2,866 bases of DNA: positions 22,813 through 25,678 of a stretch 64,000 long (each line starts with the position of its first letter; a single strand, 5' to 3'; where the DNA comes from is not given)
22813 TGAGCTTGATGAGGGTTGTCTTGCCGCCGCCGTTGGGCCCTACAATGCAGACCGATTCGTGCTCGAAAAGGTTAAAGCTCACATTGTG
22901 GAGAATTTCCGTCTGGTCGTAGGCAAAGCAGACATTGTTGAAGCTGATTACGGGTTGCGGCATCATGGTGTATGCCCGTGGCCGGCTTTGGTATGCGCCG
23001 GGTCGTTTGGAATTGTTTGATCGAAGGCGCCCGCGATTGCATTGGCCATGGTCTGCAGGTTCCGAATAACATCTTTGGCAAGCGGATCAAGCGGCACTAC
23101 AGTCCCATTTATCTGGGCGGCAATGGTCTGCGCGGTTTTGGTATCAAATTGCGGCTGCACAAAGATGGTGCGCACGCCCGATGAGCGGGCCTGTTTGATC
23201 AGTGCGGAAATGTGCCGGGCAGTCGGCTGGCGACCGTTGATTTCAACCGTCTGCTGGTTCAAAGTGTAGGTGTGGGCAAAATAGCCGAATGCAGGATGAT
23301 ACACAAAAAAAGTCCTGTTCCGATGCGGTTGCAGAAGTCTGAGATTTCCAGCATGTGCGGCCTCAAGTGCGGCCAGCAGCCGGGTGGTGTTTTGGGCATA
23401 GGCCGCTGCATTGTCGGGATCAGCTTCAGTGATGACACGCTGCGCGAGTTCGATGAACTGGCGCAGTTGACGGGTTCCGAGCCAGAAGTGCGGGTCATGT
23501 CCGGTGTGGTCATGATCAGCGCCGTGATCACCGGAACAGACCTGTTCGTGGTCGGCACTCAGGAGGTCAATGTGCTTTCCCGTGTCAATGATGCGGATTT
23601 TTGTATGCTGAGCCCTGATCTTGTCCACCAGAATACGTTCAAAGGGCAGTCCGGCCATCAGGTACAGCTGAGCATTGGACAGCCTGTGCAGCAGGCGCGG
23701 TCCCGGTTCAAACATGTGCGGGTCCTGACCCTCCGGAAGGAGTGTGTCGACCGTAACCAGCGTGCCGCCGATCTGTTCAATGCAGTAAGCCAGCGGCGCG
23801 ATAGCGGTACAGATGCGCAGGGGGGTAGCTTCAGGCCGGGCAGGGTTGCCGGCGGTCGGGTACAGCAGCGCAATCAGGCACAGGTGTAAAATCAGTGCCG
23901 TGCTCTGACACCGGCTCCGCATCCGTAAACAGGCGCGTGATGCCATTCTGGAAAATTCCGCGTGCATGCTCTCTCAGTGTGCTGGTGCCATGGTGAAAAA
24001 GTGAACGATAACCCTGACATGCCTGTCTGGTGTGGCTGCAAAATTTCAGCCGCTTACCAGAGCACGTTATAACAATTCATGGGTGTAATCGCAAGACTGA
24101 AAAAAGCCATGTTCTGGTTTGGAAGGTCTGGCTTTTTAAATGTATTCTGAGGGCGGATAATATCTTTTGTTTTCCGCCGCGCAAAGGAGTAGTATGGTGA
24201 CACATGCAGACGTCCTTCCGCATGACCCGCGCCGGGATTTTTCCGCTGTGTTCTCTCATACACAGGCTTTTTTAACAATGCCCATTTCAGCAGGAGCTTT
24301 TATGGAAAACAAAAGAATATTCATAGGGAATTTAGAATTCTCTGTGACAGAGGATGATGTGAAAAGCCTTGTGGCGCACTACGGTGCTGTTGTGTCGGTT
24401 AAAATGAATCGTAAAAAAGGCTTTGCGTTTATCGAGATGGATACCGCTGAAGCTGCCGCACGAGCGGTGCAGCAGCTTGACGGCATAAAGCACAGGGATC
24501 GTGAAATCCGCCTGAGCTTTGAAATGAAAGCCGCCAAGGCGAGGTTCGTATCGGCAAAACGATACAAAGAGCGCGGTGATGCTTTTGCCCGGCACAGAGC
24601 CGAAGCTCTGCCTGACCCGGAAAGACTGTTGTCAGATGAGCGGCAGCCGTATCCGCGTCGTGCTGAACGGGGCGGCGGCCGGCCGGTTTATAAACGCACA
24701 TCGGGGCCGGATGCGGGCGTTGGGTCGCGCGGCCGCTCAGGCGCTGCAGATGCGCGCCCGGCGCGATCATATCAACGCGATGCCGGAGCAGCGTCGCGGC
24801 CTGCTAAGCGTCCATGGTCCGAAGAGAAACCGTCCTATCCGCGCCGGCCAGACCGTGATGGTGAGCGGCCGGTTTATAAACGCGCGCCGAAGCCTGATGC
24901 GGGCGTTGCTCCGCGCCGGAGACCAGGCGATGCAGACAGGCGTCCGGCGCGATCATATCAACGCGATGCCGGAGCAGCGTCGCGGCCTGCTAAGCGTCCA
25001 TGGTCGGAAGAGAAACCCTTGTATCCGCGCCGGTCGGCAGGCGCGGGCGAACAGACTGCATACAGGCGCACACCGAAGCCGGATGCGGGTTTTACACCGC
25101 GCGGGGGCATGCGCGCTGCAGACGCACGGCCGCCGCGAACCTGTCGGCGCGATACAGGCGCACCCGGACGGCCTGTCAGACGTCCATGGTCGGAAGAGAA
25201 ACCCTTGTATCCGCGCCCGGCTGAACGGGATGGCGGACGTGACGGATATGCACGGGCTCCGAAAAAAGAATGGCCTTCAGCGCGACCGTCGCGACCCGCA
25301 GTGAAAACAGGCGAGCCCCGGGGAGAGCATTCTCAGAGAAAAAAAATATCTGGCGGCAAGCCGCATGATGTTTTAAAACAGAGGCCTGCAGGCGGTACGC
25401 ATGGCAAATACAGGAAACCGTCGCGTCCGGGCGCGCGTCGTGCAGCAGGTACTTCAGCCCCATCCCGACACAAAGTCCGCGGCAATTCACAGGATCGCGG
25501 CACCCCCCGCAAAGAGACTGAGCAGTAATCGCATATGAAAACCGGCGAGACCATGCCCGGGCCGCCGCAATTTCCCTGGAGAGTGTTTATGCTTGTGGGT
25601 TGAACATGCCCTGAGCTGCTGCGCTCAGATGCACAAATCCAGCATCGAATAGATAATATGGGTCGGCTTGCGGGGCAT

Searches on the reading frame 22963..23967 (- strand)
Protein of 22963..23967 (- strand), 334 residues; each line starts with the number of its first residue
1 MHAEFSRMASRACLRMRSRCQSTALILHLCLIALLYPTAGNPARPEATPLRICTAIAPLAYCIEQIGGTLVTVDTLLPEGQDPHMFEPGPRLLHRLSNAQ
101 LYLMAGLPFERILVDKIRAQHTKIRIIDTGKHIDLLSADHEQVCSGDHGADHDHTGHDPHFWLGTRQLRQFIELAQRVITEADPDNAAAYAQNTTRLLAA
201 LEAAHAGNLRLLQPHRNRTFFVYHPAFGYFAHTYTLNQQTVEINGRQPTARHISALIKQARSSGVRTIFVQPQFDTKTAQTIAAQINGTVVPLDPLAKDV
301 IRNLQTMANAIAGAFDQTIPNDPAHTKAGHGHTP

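Call 63: search_protein_families(library=pfam, proteins=[window:22963-23967:-], max_evalue=0.00001)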
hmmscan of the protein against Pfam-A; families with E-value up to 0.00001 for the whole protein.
window:22963-23967:- (334 aa): 1 family
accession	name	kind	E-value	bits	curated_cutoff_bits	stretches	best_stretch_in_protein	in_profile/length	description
PF01297.22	ZnuA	-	2.3e-57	194.9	29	1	52-299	1-242/263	Zinc-uptake complex component A periplasmic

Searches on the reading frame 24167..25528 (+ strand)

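Call 63: search_protein_families(library=pfam, proteins=[window:24167-25528:+], max_evalue=0.00001)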
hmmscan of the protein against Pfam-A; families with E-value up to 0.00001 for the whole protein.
window:24167-25528:+ (453 aa): 2 families
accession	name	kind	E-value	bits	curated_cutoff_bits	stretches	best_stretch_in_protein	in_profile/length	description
PF00076.28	RRM_1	-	3.8e-16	59.1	20.7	1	51-115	1-70/70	RNA recognition motif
PF13893.12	RRM_5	-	2.1e-06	27.9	27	1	45-119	23-99/125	RNA recognition motif. (a.k.a. RRM, RBD, or RNP domain)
